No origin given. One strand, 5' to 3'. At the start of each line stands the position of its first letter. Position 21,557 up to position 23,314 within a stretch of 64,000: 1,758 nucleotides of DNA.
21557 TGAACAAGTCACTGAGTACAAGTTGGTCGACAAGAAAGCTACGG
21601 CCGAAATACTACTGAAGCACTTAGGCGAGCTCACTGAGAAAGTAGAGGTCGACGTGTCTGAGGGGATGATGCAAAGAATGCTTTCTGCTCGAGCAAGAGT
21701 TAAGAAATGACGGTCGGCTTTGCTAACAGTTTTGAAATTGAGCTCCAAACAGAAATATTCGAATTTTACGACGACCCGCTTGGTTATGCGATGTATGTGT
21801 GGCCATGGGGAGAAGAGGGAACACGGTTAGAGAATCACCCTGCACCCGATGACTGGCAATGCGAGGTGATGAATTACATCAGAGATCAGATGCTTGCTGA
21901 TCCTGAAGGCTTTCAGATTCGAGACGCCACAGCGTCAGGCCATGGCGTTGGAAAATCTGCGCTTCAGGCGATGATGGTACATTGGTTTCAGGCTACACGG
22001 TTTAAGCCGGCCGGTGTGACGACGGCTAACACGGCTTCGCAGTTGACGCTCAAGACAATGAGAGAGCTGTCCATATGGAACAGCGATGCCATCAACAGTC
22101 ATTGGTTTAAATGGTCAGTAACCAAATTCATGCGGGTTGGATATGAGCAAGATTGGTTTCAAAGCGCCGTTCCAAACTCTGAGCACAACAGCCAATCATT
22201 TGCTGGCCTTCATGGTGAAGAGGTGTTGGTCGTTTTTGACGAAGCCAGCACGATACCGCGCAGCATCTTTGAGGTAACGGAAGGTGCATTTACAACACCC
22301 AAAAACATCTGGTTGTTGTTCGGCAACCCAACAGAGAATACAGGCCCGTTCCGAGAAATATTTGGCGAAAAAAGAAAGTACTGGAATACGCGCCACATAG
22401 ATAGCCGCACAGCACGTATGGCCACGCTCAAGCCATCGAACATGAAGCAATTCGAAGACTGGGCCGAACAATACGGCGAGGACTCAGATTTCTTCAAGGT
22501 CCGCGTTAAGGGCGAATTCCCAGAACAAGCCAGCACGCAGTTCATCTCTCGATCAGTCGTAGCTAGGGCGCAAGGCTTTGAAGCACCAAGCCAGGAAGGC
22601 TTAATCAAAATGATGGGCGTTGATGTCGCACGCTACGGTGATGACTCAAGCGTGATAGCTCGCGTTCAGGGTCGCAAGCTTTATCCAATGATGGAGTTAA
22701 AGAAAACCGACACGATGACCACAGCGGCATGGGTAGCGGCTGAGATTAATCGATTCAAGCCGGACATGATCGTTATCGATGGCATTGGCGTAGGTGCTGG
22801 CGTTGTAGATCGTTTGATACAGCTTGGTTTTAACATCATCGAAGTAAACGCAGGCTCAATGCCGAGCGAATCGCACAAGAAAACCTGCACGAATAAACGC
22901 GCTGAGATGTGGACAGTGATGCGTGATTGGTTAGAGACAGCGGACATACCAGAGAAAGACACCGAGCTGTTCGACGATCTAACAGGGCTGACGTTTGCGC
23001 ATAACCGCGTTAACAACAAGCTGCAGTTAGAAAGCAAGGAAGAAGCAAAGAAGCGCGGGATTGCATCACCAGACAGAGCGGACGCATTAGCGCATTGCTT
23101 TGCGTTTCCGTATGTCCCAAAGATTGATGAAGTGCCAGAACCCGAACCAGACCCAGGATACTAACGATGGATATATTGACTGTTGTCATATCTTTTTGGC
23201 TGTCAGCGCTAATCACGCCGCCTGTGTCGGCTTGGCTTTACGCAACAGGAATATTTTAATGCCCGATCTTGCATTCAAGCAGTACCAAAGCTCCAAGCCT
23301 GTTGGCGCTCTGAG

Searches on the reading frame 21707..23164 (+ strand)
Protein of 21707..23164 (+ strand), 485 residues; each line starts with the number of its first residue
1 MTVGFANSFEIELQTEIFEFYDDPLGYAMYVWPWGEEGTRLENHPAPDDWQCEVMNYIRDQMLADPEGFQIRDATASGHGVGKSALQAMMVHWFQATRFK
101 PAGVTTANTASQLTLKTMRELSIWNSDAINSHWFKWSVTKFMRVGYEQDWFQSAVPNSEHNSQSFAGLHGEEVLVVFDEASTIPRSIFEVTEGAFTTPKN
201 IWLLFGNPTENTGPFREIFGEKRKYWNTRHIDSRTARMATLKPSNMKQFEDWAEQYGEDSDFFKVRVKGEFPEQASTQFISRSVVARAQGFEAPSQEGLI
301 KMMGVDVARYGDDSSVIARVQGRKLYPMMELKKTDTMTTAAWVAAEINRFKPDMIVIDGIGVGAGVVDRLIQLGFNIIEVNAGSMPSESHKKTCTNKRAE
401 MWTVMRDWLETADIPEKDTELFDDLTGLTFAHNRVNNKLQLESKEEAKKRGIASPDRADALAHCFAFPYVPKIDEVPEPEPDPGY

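Call 58: search_protein_families(library=phrogs, proteins=[window:21707-23164:+], max_evalue=0.00001)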
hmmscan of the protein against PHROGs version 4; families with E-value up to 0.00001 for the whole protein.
window:21707-23164:+ (485 aa): 2 families
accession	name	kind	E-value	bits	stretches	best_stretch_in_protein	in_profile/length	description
phrog_5902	-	unknown function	2.4e-53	182.7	1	19-343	4-328/359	-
phrog_2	-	head and packaging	7.7e-33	115.2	1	37-472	257-596/807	terminase large subunit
